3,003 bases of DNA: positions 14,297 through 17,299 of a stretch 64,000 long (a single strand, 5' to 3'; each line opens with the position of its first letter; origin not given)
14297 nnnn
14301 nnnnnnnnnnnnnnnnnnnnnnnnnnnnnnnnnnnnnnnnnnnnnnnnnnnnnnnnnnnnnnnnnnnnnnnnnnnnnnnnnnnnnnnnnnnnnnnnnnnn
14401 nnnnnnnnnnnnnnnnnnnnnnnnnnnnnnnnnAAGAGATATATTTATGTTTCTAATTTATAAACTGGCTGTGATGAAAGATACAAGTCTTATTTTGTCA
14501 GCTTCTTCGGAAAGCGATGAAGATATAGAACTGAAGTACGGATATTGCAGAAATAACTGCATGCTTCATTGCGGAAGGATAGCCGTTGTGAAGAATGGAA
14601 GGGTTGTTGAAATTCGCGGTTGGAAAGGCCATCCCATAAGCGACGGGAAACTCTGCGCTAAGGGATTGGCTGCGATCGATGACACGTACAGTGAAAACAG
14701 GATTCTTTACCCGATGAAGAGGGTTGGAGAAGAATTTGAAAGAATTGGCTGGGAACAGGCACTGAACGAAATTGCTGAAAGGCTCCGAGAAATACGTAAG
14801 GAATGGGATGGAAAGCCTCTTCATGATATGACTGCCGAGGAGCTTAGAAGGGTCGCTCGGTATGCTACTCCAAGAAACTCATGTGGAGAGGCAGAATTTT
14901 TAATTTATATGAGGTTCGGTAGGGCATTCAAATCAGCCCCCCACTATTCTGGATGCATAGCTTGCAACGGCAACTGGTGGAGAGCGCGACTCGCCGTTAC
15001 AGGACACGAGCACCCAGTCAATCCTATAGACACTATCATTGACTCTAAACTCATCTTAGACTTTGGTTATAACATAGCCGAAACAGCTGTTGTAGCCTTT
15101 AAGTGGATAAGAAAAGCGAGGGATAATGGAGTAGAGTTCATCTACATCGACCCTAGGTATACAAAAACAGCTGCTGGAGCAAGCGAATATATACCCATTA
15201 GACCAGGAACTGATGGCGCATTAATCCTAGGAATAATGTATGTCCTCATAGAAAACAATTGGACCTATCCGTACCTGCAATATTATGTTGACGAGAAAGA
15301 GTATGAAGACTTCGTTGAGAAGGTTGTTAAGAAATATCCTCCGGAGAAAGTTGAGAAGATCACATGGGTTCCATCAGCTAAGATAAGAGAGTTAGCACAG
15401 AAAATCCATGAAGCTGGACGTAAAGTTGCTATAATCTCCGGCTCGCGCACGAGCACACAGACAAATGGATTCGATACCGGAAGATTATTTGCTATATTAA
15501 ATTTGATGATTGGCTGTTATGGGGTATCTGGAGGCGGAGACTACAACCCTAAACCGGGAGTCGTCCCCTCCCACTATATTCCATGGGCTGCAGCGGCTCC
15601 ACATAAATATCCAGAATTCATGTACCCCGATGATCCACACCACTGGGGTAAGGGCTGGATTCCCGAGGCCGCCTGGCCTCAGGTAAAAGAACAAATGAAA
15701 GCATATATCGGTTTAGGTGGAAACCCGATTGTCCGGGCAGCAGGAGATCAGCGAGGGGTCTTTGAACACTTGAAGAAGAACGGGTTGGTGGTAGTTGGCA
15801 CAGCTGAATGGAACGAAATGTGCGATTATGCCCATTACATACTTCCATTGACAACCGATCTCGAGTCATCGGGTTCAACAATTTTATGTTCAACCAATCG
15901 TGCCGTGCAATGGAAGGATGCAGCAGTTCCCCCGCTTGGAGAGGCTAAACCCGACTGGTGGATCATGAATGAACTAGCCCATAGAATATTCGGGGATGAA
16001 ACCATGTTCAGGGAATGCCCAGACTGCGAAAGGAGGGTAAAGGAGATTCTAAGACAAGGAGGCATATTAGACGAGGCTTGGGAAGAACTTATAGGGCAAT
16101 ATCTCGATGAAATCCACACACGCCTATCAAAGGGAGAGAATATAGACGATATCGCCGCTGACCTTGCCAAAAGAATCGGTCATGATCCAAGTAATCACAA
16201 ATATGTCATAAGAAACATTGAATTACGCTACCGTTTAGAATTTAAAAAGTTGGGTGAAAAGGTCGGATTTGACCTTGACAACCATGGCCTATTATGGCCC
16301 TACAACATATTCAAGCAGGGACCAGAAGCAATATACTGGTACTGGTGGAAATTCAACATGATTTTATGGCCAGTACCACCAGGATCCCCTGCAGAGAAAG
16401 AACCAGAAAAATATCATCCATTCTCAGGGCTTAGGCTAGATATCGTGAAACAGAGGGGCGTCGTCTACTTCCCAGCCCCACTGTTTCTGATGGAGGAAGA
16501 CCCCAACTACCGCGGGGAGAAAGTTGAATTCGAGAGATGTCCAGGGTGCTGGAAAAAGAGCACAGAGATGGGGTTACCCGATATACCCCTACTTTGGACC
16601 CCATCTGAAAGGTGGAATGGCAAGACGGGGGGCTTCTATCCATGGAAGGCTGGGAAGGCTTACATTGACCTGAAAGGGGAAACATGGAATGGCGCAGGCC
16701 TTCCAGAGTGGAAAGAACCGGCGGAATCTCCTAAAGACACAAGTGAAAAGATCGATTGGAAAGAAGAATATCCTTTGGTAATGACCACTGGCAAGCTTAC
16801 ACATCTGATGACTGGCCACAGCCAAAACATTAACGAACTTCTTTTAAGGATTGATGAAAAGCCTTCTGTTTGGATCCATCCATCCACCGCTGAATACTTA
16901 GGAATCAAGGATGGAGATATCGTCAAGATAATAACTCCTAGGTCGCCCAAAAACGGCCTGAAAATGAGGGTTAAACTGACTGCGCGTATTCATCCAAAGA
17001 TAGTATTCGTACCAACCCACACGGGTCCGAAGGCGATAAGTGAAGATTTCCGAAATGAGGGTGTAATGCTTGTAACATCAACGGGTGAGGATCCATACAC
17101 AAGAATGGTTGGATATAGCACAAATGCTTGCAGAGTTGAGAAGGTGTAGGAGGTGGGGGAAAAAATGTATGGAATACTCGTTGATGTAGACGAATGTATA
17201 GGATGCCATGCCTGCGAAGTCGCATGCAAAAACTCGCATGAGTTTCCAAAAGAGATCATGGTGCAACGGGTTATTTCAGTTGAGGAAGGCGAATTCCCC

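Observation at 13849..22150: Low-GC ~8.4 kb island: Cys-rich Lrp regulator, soluble Mo/W-bisPGD oxidoreductase and an unusual accessory gene set including a radical SAM/SPASM enzyme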

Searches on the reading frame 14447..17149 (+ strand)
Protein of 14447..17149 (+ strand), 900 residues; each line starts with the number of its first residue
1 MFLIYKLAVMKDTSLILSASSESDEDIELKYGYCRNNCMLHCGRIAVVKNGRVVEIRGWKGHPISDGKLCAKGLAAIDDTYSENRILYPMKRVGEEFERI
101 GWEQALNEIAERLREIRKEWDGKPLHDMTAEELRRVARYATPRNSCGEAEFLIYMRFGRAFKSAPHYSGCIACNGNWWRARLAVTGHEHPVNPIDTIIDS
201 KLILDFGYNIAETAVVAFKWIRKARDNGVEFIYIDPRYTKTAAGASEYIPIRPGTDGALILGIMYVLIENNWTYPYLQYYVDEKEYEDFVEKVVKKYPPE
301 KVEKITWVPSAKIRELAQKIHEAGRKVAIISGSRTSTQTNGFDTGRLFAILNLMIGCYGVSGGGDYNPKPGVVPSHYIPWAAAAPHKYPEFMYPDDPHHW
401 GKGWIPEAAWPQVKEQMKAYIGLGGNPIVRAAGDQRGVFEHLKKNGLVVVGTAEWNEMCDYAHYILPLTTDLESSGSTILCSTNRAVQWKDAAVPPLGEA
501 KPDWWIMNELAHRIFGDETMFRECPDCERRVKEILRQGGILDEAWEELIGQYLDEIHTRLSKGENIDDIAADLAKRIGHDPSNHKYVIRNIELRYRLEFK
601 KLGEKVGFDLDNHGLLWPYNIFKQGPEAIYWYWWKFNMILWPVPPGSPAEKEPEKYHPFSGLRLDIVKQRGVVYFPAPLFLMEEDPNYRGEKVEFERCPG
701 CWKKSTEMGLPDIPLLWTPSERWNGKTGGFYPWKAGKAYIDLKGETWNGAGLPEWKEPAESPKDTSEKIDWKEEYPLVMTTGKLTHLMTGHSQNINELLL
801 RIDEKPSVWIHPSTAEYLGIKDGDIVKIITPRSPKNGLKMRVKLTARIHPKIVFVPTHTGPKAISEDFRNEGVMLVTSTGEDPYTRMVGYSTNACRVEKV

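Call 5: search_protein_families(library=pfam, proteins=[window:14447-17149:+], max_evalue=0.01)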
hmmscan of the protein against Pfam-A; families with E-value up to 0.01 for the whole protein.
window:14447-17149:+ (900 aa): 3 families
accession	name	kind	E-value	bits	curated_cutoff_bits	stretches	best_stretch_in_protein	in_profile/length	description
PF00384.28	Molybdopterin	-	8.8e-39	133.9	24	1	85-512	1-352/353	Molybdopterin oxidoreductase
PF01568.27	Molydop_binding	-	1.1e-14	54.8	26.8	1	777-891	1-107/110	Molydopterin dinucleotide binding domain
PF04879.21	Molybdop_Fe4S4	-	5.5e-10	39.5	22.7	1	34-81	8-54/55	Molybdopterin oxidoreductase Fe4S4 domain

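Call 6: search_protein_families(library=ncbifam, proteins=[window:14447-17149:+], max_evalue=0.01)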
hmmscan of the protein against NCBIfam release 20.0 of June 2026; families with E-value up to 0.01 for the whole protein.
window:14447-17149:+ (900 aa): 26 families (the best 25 are shown)
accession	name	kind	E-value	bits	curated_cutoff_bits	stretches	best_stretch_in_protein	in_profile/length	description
TIGR01591.1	Fdh-alpha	equivalog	2.5e-77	260.5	666.25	2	38-514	6-478/672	formate dehydrogenase subunit alpha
NF012032.0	PRK15488.1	equivalog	2.5e-59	201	694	3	36-363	49-360/759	thiosulfate reductase PhsA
NF047855.1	AssmNtatRedNasC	equivalog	1.3e-56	192.3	1100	3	23-364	17-342/708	assimilatory nitrate reductase catalytic subunit NasC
TIGR02166.1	dmsA_ynfE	subfamily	1.7e-53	181.8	777.7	2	19-534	34-576/794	DMSO/selenate family reductase complex A subunit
TIGR03479.1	DMSO_red_II_alp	subfamily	3.8e-47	160.9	984.75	4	36-271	64-296/913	molybdopterin-dependent oxidoreductase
TIGR01553.1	formate-DH-alph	equivalog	4e-41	140.7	814.2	1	33-281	51-304/1009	formate dehydrogenase-N subunit alpha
NF041513.1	formate_DH_Act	exception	1.4e-39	135.6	1400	2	37-281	49-295/1067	formate dehydrogenase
NF041885.1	selenate_YnfE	exception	1.5e-35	122.2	1675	2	25-364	44-404/805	selenate/tellurate reductase subunit YnfE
TIGR00509.1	bisC_fam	subfamily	2.3e-33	115.4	1017.55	3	216-364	192-343/772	molybdopterin guanine dinucleotide-containing S/N-oxide reductase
NF041783.2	mnquin_red_QrcB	equivalog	2.6e-32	111.8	440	2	217-368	226-369/695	menaquinone reductase molybdopterin-binding-like subunit QrcB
NF041884.1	selenate_YnfF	exception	4.8e-30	104.1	1650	1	68-364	88-397/798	selenate/tellurate reductase subunit YnfF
NF011566.1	PRK14990.1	exception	7.8e-30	103.5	1600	2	30-364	59-417/814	dimethylsulfoxide reductase subunit A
NF041323.1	Nitr_red_NasA_Halo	equivalog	3.6e-22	78.7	1000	1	38-527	3-482/673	assimilatory nitrate reductase NasA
NF011682.0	PRK15102.1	equivalog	3.6e-22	78.3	909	2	222-364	251-396/829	trimethylamine-N-oxide reductase TorA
TIGR02164.1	torA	equivalog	1.6e-20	72.8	1465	2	223-364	248-392/824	trimethylamine-N-oxide reductase TorA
NF041714.1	arsenate_red_ArrA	equivalog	9.9e-15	53.7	1600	1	36-363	56-398/848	arsenate respiratory reductase molybdopterin-containing subunit ArrA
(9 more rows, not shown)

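Call 7: find_homologous_proteins(query=window:14447-17149:+, max_evalue=1e-20)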
Query window:14447-17149:+ (900 aa): 343 proteins with E <= 1e-20 among 8000 candidates; the best 120 are listed.
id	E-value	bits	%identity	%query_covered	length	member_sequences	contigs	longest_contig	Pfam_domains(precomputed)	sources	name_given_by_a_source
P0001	0.0e+0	1968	91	98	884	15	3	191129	PF00384.28,PF01568.28,PF04879.22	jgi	jgi:anaerobic selenocysteine-containing dehydrogenase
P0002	0.0e+0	1614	72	99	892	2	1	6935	PF00384.28,PF01568.28,PF04879.22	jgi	jgi:anaerobic selenocysteine-containing dehydrogenase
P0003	0.0e+0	1608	73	98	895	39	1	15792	PF00384.28,PF01568.28,PF04879.22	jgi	jgi:anaerobic selenocysteine-containing dehydrogenase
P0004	0.0e+0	1102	53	99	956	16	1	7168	PF00384.28,PF01568.28,PF04879.22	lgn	-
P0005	0.0e+0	1092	55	94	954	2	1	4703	PF00384.28,PF01568.28,PF04879.22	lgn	-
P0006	0.0e+0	1090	53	99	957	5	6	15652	PF00384.28,PF01568.28,PF04879.22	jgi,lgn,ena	-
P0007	0.0e+0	1084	52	97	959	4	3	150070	PF00384.28,PF01568.28,PF04879.22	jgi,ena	-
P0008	0.0e+0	1049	80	58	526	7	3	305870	PF00384.28,PF01568.28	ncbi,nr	ncbi:molybdopterin-dependent oxidoreductase [Candidatus Bathyarchaeota archaeon]|nr:molybdopterin-de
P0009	0.0e+0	1037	51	97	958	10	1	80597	PF00384.28,PF01568.28,PF04879.22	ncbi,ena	-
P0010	6.5e-215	734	42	98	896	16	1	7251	PF10518.15,PF00384.28,PF01568.28,PF04879.22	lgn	-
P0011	1.2e-206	707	41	99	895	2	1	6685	PF10518.15,PF00384.28,PF01568.28,PF04879.22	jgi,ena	-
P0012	2.5e-60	222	30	53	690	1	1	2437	PF00384.28,PF01568.28,PF04879.22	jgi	-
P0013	1.8e-57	213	31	53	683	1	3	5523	PF00384.28,PF01568.28,PF04879.22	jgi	jgi:anaerobic selenocysteine-containing dehydrogenase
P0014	2.5e-56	209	31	54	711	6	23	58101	PF00384.28,PF01568.28,PF04879.22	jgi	jgi:anaerobic selenocysteine-containing dehydrogenase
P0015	3.7e-56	209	30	54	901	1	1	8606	PF00384.28,PF01568.28,PF04879.22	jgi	jgi:formate dehydrogenase major subunit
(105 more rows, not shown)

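Call 10: find_encoding_contigs(protein=P0001, flank=10000, max_places=3)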
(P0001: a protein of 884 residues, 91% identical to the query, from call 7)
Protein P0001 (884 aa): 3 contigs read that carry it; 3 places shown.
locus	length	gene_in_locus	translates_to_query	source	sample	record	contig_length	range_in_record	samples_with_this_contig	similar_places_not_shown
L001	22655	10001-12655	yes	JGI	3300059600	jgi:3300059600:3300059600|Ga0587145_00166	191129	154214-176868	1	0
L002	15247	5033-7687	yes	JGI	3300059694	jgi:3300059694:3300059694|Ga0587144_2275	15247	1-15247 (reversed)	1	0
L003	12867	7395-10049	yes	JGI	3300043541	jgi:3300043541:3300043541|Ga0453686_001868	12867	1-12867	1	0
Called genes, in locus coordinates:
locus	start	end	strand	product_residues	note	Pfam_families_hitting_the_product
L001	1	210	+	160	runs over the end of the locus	PF05942:PaREP1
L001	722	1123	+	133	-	PF05168:HEPN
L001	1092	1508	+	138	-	PF01909:NTP_transf_2, PF18765:Polbeta (weak)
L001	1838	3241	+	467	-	PF01554:MatE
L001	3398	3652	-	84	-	PF14947:HTH_45, PF08100:Dimerisation (weak)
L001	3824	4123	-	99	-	-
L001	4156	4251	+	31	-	-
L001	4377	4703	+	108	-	-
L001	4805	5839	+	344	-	-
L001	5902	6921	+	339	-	PF01909:NTP_transf_2 (faint)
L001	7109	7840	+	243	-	PF01925:TauE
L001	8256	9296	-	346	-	PF03773:ArsP_1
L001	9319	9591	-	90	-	PF13192:Thioredoxin_3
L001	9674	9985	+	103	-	PF01022:HTH_5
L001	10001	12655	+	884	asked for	PF04879:Molybdop_Fe4S4, PF00384:Molybdopterin, PF01568:Molydop_binding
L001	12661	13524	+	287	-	PF12838:Fer4_7 (weak), PF13247:Fer4_11, PF12838:Fer4_7, PF13187:Fer4_9 (weak), PF12797:Fer4_2 (weak), PF13237:Fer4_10, PF00037:Fer4 (weak), PF02627:CMD, +6 more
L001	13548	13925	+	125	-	PF02627:CMD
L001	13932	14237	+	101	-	PF08827:DUF1805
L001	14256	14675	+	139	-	PF08859:DGC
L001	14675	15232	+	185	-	PF04060:FeS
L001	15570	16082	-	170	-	PF01592:NifU_N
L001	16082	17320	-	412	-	PF00266:Aminotran_5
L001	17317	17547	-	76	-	PF01206:TusA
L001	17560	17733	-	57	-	PF13686:DrsE_2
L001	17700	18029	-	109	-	PF13686:DrsE_2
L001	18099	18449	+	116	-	-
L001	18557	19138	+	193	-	-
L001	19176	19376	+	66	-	-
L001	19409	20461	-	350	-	PF01861:BpsA_C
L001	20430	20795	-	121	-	PF02675:AdoMet_dc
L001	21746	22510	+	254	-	PF01656:CbiA, PF02374:ArsA_ATPase (faint), PF06564:CBP_BcsQ (faint), PF13614:AAA_31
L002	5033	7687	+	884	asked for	PF04879:Molybdop_Fe4S4, PF00384:Molybdopterin, PF01568:Molydop_binding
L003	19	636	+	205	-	PF01554:MatE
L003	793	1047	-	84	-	PF14947:HTH_45, PF08100:Dimerisation (weak)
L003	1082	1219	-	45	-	-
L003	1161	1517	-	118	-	-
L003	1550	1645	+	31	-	-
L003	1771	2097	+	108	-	-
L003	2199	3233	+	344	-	-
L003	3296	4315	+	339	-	PF01909:NTP_transf_2 (faint)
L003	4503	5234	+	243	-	PF01925:TauE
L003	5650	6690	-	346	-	PF03773:ArsP_1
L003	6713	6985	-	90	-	PF13192:Thioredoxin_3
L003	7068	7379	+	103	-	PF01022:HTH_5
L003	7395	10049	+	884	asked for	PF04879:Molybdop_Fe4S4, PF00384:Molybdopterin, PF01568:Molydop_binding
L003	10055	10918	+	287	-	PF12838:Fer4_7 (weak), PF13247:Fer4_11, PF12838:Fer4_7, PF13187:Fer4_9 (weak), PF12797:Fer4_2 (weak), PF13237:Fer4_10, PF00037:Fer4 (weak), PF02627:CMD, +6 more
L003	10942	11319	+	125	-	PF02627:CMD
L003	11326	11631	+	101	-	PF08827:DUF1805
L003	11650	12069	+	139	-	PF08859:DGC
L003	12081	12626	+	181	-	PF04060:FeS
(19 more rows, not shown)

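Call 11: find_encoding_contigs(protein=P0003, flank=10000, max_places=2)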
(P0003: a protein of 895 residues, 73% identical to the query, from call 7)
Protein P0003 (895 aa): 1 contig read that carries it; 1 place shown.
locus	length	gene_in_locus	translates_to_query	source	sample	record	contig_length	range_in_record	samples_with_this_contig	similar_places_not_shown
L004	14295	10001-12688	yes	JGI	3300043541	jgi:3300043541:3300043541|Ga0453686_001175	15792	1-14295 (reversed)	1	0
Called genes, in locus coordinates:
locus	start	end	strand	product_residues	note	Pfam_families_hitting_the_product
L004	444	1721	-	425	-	PF01208:URO-D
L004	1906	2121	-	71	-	-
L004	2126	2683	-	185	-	-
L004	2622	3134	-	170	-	-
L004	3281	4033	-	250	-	PF01061:ABC2_membrane, PF12698:ABC2_membrane_3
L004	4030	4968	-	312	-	PF00005:ABC_tran, PF13304:AAA_21, PF13732:DrrA1-3_C (faint)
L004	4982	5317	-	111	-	PF07883:Cupin_2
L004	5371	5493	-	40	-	-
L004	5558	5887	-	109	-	PF03551:PadR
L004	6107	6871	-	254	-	PF02463:SMC_N (weak), PF13476:AAA_23 (weak), PF00005:ABC_tran, PF13304:AAA_21 (faint)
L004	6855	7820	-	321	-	PF01032:FecCD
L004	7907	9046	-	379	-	PF01497:Peripla_BP_2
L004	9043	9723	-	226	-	PF02663:FmdE, PF01258:zf-dskA_traR (weak)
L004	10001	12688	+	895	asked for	PF04879:Molybdop_Fe4S4, PF00384:Molybdopterin, PF01568:Molydop_binding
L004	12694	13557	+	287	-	PF12838:Fer4_7 (weak), PF13237:Fer4_10 (weak), PF13247:Fer4_11, PF14697:Fer4_21 (weak), PF12838:Fer4_7, PF13187:Fer4_9 (weak), PF13237:Fer4_10, PF02627:CMD, +7 more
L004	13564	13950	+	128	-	PF02627:CMD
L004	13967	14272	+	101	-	PF08827:DUF1805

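Call 12: find_encoding_contigs(protein=P0007, flank=10000, max_places=3)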
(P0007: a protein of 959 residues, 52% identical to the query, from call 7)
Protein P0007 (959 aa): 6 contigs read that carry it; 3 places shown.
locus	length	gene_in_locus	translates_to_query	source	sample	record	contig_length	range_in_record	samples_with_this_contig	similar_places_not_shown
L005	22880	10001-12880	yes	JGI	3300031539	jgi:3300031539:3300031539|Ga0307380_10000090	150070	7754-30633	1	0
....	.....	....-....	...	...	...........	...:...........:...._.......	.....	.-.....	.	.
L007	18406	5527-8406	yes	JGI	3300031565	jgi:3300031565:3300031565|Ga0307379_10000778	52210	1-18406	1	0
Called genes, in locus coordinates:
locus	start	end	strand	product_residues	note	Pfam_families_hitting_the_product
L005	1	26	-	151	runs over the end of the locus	PF01597:GCV_H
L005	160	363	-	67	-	-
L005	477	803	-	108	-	PF12840:HTH_20 (weak), PF01022:HTH_5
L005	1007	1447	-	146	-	PF01597:GCV_H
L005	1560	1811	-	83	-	PF13192:Thioredoxin_3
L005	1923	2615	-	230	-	PF13386:DsbD_2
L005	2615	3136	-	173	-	-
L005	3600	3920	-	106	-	PF12840:HTH_20 (faint), PF01022:HTH_5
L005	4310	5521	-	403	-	PF00665:rve (faint)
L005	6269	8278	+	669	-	PF13185:GAF_2, PF08448:PAS_4, PF13426:PAS_9, PF01590:GAF, PF13185:GAF_2, PF13492:GAF_3, PF07730:HisKA_3, PF02518:HATPase_c, +3 more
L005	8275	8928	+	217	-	PF00072:Response_reg, PF08281:Sigma70_r4_2, PF00196:GerE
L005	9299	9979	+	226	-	PF02613:Nitrate_red_del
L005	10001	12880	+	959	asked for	PF04879:Molybdop_Fe4S4, PF00384:Molybdopterin, PF01568:Molydop_binding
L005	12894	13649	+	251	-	PF13187:Fer4_9 (weak), PF13247:Fer4_11, PF14697:Fer4_21 (weak), PF12838:Fer4_7, PF00037:Fer4 (weak), PF12797:Fer4_2 (weak), PF12837:Fer4_6 (weak), PF13237:Fer4_10 (weak), +4 more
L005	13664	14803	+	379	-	PF03916:NrfD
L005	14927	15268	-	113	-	PF12973:Cupin_7 (weak), PF02311:AraC_binding, PF07883:Cupin_2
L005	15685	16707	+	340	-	PF00106:adh_short (weak), PF01073:3Beta_HSD, PF01370:Epimerase, PF02719:Polysacc_synt_2, PF04321:RmlD_sub_bind, PF08659:KR (weak), PF16363:GDP_Man_Dehyd, PF07993:NAD_binding_4, +1 more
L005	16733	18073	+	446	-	PF01663:Phosphodiest, PF00884:Sulfatase (faint)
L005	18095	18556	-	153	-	PF12089:DUF3566 (faint)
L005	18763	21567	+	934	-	PF11028:TMEM260_N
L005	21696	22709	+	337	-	PF00953:Glycos_transf_4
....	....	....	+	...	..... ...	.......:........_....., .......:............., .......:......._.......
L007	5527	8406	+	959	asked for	PF04879:Molybdop_Fe4S4, PF00384:Molybdopterin, PF01568:Molydop_binding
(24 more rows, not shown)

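Call 28: list_cluster_members(proteins=[window:14447-17149:+, window:19997-21472:+, window:18755-19300:+, window:19353-19742:+, window:11463-12857:-, window:33057-35387:-, window:47434-49440:+, window:38395-40083:-, window:22886-23917:+, window:51820-53145:+])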
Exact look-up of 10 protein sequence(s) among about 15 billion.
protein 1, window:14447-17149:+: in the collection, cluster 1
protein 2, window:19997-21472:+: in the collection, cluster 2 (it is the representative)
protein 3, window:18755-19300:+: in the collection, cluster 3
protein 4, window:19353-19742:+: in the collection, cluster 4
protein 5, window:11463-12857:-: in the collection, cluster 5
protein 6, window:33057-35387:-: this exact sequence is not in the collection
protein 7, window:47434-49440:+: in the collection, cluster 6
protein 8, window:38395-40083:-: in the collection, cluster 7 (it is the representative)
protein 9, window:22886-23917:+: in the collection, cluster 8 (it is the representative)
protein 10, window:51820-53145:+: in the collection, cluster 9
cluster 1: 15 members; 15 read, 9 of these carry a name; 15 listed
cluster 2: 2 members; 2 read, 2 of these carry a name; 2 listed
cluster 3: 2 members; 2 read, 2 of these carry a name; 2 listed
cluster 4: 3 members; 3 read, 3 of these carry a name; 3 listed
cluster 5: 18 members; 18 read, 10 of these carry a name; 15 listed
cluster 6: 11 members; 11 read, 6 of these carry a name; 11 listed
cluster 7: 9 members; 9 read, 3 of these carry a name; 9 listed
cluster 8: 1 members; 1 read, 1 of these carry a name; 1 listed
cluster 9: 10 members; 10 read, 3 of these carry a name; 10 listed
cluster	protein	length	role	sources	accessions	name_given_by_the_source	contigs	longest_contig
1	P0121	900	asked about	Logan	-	-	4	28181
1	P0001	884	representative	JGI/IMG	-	anaerobic selenocysteine-containing dehydrogenase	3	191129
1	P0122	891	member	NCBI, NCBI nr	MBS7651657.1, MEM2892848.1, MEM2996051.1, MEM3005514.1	MAG: molybdopterin-dependent oxidoreductase [Candidatus Bathyarchaeia archaeon] | molybdopterin-dependent oxidoreductase [Candidatus Bathyarchaeota archaeon]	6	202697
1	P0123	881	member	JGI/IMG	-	anaerobic selenocysteine-containing dehydrogenase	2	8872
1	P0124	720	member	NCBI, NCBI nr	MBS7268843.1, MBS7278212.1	MAG: molybdopterin-dependent oxidoreductase [Candidatus Freyarchaeota archaeon] | molybdopterin-dependent oxidoreductase [Candidatus Jordarchaeia archaeon]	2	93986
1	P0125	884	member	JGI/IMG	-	anaerobic selenocysteine-containing dehydrogenase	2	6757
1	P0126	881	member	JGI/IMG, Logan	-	anaerobic selenocysteine-containing dehydrogenase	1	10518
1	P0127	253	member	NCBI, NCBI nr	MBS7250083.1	MAG: hypothetical protein KIH08_05750 [Candidatus Freyarchaeota archaeon] | hypothetical protein [Candidatus Jordarchaeia archaeon]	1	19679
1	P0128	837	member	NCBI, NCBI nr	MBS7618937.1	molybdopterin-dependent oxidoreductase, partial [Candidatus Bathyarchaeota archaeon] | molybdopterin-dependent oxidoreductase [Candidatus Bathyarchaeota archaeon]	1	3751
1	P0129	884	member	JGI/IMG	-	anaerobic selenocysteine-containing dehydrogenase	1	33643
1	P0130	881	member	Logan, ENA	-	-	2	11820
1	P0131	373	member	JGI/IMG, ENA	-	-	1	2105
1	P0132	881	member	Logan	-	-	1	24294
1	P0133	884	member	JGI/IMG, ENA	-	-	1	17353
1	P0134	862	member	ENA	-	-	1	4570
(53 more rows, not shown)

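Call 29: find_encoding_contigs(protein=P0124, flank=10000, max_places=2)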
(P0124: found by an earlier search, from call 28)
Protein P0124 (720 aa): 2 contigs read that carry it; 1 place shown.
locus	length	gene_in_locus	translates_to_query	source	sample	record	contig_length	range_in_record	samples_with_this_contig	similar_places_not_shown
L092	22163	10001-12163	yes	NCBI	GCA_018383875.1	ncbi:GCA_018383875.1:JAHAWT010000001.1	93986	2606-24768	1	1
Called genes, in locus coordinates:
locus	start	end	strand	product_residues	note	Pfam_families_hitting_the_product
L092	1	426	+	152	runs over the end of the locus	PF08859:DGC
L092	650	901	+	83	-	PF00403:HMA (weak)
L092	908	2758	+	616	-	PF00122:E1-E2_ATPase, PF00702:Hydrolase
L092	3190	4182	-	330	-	PF01925:TauE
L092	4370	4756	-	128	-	PF02525:Flavodoxin_2 (weak), PF03358:FMN_red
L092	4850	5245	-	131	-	PF01850:PIN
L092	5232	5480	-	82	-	PF02697:VAPB_antitox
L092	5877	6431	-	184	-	PF02525:Flavodoxin_2 (weak), PF03358:FMN_red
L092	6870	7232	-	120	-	PF02627:CMD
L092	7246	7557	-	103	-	PF08827:DUF1805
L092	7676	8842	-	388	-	PF13593:SBF_like, PF01758:SBF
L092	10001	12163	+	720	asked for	PF04879:Molybdop_Fe4S4, PF00384:Molybdopterin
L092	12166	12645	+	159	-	PF01568:Molydop_binding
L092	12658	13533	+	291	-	PF12838:Fer4_7 (weak), PF13247:Fer4_11, PF14697:Fer4_21 (weak), PF12838:Fer4_7, PF13187:Fer4_9 (weak), PF00037:Fer4, PF12797:Fer4_2 (weak), PF02627:CMD, +7 more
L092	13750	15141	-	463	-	PF02310:B12-binding, PF04055:Radical_SAM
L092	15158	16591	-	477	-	PF04055:Radical_SAM, PF13353:Fer4_12 (weak), PF13186:SPASM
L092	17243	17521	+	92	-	-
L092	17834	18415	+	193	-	PF04060:FeS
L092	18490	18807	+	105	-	PF01022:HTH_5, PF12840:HTH_20 (faint)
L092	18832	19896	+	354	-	PF21948:LplA-B_cat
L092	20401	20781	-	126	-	PF12840:HTH_20, PF01022:HTH_5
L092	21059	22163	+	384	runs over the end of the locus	PF01758:SBF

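Call 30: find_encoding_contigs(protein=P0010, flank=10000, max_places=2)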
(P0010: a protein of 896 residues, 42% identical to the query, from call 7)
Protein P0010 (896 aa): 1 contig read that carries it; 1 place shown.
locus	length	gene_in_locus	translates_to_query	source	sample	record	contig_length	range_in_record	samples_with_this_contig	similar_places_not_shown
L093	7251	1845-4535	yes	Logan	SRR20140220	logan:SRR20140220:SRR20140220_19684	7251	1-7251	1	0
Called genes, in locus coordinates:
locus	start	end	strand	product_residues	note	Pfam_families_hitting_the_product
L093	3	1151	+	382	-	?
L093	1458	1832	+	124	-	PF21342:SoxA-TsdA_cyt-c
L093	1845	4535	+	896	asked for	PF10518:TAT_signal (weak), PF04879:Molybdop_Fe4S4, PF00384:Molybdopterin, PF01568:Molydop_binding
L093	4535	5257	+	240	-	PF12838:Fer4_7 (weak), PF13187:Fer4_9 (weak), PF13247:Fer4_11, PF14697:Fer4_21 (weak), PF12838:Fer4_7 (weak), PF25160:LdpA_Fe-S-bd (weak), PF00037:Fer4 (weak), PF12837:Fer4_6, +2 more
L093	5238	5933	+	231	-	PF01292:Ni_hydr_CYTB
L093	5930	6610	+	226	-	PF02613:Nitrate_red_del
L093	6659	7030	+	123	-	-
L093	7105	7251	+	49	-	?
